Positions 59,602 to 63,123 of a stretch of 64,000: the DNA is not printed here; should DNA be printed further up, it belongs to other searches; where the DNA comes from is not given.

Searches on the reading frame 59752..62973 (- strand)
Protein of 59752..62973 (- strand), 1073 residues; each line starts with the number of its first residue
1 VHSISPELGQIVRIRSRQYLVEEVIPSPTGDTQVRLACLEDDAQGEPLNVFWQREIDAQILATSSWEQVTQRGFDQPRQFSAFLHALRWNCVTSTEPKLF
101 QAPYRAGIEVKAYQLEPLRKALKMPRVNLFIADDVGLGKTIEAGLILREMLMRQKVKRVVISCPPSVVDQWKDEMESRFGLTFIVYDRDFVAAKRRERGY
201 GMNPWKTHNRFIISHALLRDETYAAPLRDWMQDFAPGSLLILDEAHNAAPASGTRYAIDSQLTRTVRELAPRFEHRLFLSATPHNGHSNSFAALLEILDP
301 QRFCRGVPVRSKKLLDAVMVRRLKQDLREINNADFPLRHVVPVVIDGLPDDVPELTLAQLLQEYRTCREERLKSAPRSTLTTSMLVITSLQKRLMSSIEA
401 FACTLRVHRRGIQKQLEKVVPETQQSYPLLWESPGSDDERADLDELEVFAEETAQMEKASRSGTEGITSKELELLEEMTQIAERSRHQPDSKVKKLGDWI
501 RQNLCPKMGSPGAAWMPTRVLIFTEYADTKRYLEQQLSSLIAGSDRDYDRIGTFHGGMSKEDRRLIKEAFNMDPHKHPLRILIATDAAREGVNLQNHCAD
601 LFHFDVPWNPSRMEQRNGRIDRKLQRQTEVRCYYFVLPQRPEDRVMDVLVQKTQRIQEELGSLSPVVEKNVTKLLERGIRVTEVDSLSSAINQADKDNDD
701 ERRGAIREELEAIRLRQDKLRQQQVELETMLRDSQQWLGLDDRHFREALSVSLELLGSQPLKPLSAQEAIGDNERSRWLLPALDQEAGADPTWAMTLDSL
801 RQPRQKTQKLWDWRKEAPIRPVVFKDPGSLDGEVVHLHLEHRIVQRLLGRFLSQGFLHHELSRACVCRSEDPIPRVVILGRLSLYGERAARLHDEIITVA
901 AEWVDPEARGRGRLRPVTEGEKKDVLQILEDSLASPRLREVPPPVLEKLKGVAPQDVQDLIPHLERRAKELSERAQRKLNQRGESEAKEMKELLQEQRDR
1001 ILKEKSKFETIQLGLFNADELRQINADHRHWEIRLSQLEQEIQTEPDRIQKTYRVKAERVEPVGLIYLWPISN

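Call 6: search_protein_families(library=padloc, proteins=[window:59752-62973:-], max_evalue=0.001)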
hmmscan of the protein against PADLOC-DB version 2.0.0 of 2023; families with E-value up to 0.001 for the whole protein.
window:59752-62973:- (1073 aa): 42 families (the best 25 are shown)
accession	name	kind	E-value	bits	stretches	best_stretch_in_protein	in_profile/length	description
PDLC02621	DrmD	-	0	1130.8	1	4-1072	11-1036/1040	DrmD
PDLC02572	DrmA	-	9e-189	627.7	1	5-1072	13-1036/1043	DrmA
PDLC02632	DrmD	-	1.1e-152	507.9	1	5-636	15-637/662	DrmD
PDLC02618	DrmD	-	1.8e-138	458.5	1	7-255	5-255/273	DrmD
PDLC02633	DrmD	-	2.2e-136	454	1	6-754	12-753/839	DrmD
PDLC02624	DrmD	-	1.9e-105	351.8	1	147-769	2-602/652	DrmD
PDLC02622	DrmD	-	4.5e-93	310.4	1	5-370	15-384/422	DrmD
PDLC00659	HmaA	-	9.3e-69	230.4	1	129-661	125-647/1176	SNF2 helicase / DEAD-box helicase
PDLC02504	BrxHI|BrxHII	-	1.4e-68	229.8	1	109-716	109-660/971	BrxHII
PDLC02500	BrxHI|BrxHII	-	3.9e-60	202.4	1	99-661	80-610/933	BrxHI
PDLC02620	DrmD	-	9.7e-49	164.2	1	120-662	111-615/1060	DrmD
PDLC02625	DrmD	-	1.3e-44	150.9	2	291-664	66-414/792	DrmD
PDLC02853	DpdE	-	2.3e-44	149.7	2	107-329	95-315/985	DpdE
PDLC02634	DrmD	-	3e-44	149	1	110-699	92-654/900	DrmD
PDLC02629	DrmD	-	5.6e-42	141.8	1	548-1072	10-501/508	DrmD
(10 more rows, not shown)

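Call 56: search_protein_families(library=pfam, proteins=[window:59752-62973:-], max_evalue=0.001)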
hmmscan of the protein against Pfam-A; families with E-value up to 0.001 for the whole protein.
window:59752-62973:- (1073 aa): 5 families
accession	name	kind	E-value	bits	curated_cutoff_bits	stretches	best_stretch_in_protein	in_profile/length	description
PF00271.37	Helicase_C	-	3.3e-15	56.7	23.5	1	518-622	16-108/110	Helicase conserved C-terminal domain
PF00176.29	SNF2-rel_dom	-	2.7e-12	46.8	24.9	1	124-305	15-185/290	SNF2-related domain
PF00270.35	DEAD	-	2.5e-06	27.8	26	1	126-284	15-161/167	DEAD/DEAH box helicase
PF04851.21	ResIII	-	3.3e-05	24.3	22.5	1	109-284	3-163/164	Type III restriction enzyme, res subunit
PF13872.12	AAA_34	-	0.00022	20.7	27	0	122-282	59-223/306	P-loop containing NTP hydrolase pore-1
